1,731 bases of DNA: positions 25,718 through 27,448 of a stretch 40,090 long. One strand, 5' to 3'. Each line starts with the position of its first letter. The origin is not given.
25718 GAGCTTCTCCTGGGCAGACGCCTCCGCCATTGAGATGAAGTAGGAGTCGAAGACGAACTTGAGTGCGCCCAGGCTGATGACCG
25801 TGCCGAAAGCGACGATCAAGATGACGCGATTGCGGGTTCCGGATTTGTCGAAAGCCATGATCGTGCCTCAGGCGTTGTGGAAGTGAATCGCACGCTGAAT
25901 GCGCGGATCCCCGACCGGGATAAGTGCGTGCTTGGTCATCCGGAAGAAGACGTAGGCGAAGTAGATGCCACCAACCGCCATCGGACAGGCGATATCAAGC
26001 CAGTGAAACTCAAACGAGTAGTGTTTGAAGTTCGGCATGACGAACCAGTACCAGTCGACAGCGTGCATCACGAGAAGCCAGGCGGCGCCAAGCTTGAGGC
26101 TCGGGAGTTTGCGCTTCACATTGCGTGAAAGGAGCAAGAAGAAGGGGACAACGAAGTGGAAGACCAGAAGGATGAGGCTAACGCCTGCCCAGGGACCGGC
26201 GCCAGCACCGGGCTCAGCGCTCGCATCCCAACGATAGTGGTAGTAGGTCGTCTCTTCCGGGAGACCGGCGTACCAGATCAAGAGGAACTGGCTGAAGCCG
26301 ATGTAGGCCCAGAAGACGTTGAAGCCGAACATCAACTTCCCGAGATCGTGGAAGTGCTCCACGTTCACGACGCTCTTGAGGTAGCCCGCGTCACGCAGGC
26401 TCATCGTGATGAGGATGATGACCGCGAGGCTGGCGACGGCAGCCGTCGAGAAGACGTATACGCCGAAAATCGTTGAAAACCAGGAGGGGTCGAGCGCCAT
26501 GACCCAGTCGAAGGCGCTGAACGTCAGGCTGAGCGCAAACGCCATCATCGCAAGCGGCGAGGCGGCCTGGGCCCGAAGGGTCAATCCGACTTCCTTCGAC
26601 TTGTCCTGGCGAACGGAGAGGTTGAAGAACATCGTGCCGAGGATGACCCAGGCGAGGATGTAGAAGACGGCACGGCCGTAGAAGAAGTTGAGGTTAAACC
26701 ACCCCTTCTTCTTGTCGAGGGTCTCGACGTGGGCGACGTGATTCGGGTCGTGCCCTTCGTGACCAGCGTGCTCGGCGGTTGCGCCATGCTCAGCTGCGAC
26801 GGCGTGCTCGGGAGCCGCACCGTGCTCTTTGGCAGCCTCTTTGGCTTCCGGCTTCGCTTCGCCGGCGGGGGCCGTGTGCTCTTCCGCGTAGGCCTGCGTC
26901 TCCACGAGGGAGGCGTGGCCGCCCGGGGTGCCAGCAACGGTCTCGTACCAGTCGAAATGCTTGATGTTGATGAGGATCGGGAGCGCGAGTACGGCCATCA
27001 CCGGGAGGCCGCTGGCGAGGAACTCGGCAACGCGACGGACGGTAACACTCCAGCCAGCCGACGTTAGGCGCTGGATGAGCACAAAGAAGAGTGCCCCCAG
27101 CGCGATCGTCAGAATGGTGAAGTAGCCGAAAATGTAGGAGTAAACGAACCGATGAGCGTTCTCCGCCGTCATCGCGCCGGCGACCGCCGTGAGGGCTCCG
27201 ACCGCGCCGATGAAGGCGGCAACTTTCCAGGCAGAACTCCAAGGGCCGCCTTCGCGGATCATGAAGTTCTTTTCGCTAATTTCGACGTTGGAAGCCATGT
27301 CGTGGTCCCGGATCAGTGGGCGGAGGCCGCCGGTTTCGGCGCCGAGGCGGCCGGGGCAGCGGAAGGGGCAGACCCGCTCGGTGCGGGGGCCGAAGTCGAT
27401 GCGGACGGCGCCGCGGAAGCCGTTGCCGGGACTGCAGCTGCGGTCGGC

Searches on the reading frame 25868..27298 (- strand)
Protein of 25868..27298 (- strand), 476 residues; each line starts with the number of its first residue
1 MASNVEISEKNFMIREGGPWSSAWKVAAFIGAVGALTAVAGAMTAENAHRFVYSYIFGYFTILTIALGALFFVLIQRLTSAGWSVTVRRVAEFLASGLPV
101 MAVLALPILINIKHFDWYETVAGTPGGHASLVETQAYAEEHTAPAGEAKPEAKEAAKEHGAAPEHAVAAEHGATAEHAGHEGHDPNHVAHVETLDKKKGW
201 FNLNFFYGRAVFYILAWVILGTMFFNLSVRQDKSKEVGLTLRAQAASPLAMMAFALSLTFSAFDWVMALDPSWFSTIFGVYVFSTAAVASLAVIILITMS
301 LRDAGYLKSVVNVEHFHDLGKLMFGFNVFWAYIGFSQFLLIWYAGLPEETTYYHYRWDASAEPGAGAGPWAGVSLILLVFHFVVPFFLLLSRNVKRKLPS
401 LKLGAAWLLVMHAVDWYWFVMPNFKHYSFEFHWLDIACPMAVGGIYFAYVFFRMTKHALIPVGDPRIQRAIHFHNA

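Call 3: search_protein_families(library=pfam, proteins=[window:25868-27298:-])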
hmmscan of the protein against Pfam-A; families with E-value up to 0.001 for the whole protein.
window:25868-27298:- (476 aa): 0 families

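Call 6: search_solved_structures(query=window:25868-27298:-, show_alignments=3)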
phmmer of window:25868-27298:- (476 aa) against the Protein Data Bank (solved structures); distinct sequences matched with E-value up to 0.001: 5.
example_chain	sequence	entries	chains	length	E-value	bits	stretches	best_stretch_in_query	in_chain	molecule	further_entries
6f0k_F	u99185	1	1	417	1.4e-71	245.3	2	179-474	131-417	ActF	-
8k9e_F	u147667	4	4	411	4.4e-56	194.3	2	194-469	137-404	Quinol:cytochrome c oxidoreductase quinone-binding subunit 2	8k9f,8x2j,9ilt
6lod_F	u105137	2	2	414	6.4e-51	177.2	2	184-467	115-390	Uncharacterized protein ActF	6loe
6btm_F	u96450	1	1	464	3.4e-37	132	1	185-474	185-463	Alternative Complex III subunit F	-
6f0k_C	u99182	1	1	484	7.9e-07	31.8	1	241-406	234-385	Polysulphide reductase NrfD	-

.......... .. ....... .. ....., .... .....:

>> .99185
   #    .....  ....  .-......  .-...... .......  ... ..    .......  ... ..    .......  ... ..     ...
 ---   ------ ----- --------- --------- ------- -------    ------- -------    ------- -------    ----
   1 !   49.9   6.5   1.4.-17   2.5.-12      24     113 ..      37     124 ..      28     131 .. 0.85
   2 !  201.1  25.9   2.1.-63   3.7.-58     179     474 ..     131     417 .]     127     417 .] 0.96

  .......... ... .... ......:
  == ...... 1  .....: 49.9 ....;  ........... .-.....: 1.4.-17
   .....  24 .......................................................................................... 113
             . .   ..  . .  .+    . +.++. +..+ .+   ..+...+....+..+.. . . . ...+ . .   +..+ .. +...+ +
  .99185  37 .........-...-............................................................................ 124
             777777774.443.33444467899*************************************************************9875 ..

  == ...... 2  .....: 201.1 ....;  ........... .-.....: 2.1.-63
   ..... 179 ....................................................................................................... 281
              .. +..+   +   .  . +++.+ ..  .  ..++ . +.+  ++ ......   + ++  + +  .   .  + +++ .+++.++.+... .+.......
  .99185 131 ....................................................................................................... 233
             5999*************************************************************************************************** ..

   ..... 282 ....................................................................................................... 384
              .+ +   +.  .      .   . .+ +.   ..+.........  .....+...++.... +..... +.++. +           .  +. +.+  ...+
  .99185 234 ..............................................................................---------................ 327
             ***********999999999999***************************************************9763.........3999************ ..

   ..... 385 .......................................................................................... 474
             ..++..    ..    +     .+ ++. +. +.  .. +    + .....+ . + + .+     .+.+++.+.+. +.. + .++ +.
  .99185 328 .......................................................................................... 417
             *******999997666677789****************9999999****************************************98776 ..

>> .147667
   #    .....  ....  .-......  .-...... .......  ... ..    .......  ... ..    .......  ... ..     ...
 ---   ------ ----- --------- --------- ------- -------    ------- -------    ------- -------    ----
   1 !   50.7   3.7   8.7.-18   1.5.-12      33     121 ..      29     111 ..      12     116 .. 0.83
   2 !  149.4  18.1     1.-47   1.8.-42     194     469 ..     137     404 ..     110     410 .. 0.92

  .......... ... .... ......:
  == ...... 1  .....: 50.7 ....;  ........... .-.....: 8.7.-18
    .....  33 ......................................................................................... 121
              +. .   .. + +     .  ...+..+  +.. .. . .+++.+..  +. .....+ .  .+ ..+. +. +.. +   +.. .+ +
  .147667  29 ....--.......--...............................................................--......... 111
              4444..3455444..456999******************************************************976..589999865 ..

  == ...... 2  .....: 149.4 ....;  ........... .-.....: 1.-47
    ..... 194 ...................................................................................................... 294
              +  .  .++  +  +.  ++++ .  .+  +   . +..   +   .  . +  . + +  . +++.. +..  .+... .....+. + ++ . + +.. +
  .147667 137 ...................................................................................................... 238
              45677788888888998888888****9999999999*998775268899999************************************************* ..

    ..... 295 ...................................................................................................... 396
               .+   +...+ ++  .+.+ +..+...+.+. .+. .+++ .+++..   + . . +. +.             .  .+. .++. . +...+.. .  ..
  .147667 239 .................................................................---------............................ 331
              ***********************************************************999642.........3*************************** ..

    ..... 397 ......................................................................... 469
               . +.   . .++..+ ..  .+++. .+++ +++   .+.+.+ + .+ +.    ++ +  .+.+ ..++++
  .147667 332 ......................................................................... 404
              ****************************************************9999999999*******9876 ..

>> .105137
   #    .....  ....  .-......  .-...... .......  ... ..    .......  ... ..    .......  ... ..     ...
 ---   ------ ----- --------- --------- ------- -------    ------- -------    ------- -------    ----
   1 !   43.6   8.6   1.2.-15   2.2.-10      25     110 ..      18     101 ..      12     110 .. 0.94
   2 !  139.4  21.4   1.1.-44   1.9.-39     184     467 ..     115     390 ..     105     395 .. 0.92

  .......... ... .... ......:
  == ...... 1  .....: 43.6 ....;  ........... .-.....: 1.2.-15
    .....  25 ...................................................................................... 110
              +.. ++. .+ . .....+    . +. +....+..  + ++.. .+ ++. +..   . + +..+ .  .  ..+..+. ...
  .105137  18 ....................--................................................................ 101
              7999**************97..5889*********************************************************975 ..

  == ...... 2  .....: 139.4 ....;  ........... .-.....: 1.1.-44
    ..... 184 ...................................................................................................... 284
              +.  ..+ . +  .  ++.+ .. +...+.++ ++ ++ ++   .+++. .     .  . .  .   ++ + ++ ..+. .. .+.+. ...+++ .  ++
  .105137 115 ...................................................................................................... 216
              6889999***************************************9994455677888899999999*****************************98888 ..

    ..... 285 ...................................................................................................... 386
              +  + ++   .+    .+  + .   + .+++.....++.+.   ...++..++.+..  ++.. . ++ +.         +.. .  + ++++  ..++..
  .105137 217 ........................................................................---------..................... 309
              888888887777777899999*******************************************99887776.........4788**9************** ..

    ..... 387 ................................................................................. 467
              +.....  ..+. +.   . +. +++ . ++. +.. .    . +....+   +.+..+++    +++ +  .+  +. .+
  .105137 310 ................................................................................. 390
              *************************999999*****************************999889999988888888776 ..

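Call 24: find_homologous_proteins(query=window:25868-27298:-, max_evalue=0.00001)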
Query window:25868-27298:- (476 aa): 3902 proteins with E <= 0.00001 among 8000 candidates; the best 120 are listed.
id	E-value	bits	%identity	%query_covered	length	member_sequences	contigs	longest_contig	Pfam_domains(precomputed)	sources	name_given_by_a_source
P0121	0.0e+0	1046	97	100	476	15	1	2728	-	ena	-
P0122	1.6e-257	873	79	100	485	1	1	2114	-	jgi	jgi:hypothetical protein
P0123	3.2e-192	658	61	100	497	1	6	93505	-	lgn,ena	-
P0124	2.3e-183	629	61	96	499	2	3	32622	-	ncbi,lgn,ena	-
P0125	1.8e-180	619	59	99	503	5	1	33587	-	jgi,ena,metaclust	metaclust:\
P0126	1.2e-178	613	59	94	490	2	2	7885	-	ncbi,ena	-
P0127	5.0e-174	598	63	62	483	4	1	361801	-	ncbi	ncbi:MAG: hypothetical protein U0174_19605 [Polyangiaceae bacterium]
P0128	4.9e-170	585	55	100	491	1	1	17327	-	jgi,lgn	jgi:hypothetical protein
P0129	1.1e-165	571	56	99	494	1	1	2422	-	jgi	jgi:hypothetical protein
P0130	4.0e-165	569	57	100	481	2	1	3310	-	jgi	jgi:hypothetical protein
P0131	8.7e-165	568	54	98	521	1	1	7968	-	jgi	jgi:hypothetical protein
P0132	1.0e-163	564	58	70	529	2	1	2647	-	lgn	-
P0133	1.9e-161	557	52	100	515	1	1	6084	-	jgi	jgi:hypothetical protein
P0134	3.5e-158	546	53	100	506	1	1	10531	-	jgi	jgi:hypothetical protein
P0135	3.4e-157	543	55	99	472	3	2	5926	-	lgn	-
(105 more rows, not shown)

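Call 45: list_cluster_members(proteins=[window:25868-27298:-, window:20340-20798:-, P0001, window:28653-30107:-])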
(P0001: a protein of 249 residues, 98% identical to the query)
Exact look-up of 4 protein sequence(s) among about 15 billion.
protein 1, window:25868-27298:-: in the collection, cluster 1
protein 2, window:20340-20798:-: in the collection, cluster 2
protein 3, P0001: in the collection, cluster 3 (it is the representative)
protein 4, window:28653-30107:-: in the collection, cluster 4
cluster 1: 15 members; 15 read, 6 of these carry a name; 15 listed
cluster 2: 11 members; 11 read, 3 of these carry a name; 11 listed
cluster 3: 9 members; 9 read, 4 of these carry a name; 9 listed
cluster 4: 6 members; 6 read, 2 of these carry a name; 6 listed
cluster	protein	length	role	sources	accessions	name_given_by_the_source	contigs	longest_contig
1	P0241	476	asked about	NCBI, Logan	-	-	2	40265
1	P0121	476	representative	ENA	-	-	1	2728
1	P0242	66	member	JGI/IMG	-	hypothetical protein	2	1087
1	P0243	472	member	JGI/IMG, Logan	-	hypothetical protein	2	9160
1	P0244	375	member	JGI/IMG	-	hypothetical protein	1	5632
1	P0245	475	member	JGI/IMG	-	hypothetical protein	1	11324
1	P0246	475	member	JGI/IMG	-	hypothetical protein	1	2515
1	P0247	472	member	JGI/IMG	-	hypothetical protein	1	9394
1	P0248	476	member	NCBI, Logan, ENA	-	-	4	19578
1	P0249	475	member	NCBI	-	-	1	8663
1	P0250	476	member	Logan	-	-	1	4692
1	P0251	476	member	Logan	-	-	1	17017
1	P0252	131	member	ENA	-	-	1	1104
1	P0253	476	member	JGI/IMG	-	-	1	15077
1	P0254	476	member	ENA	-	-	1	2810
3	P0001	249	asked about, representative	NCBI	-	-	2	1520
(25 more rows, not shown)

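Call 51: predict_structure(alignment_id=A2)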
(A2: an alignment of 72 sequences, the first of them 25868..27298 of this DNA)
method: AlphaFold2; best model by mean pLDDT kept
length: 476 residues; sequences in the alignment: 72
mean_pLDDT: 83.9   pTM: 0.84
mean pLDDT of the five models: 83.9, 83.5, 82.8, 81.5, 80.9
residues with pLDDT >= 90: 292; 70-90: 88; 50-70: 34; < 50: 62
segments of 3 or more residues with pLDDT < 50: 1-3, 125-180
pLDDT, mean of each block of 10 residues (from residue 1): 69 95 98 98 92 97 98 92 84 98 97 88 50 41 44 39 39 37 65 85 94 98 97 94 96 96 90 85 97 98 93 93 96 86 66 74 65 91 92 93 97 96 86 97 99 97 87 57
secondary structure, 60 per line:
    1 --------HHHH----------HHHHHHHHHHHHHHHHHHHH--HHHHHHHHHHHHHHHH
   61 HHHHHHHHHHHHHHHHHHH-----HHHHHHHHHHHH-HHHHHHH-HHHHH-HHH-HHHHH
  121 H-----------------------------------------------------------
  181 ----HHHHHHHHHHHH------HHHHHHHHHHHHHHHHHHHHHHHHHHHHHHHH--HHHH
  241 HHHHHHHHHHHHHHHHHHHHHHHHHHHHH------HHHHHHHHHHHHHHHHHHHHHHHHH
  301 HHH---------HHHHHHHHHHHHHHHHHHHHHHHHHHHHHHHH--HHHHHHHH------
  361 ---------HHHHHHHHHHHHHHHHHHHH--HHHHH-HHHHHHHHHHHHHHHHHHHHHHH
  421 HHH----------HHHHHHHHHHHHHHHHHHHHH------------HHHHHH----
elements in order: H9-12 H23-42 H45-79 H85-96 H98-104 H106-110 H116-121 H185-196 H203-234 H237-269 H276-303 H313-344 H347-354 H370-389 H392-396 H398-423 H434-454 H467-472
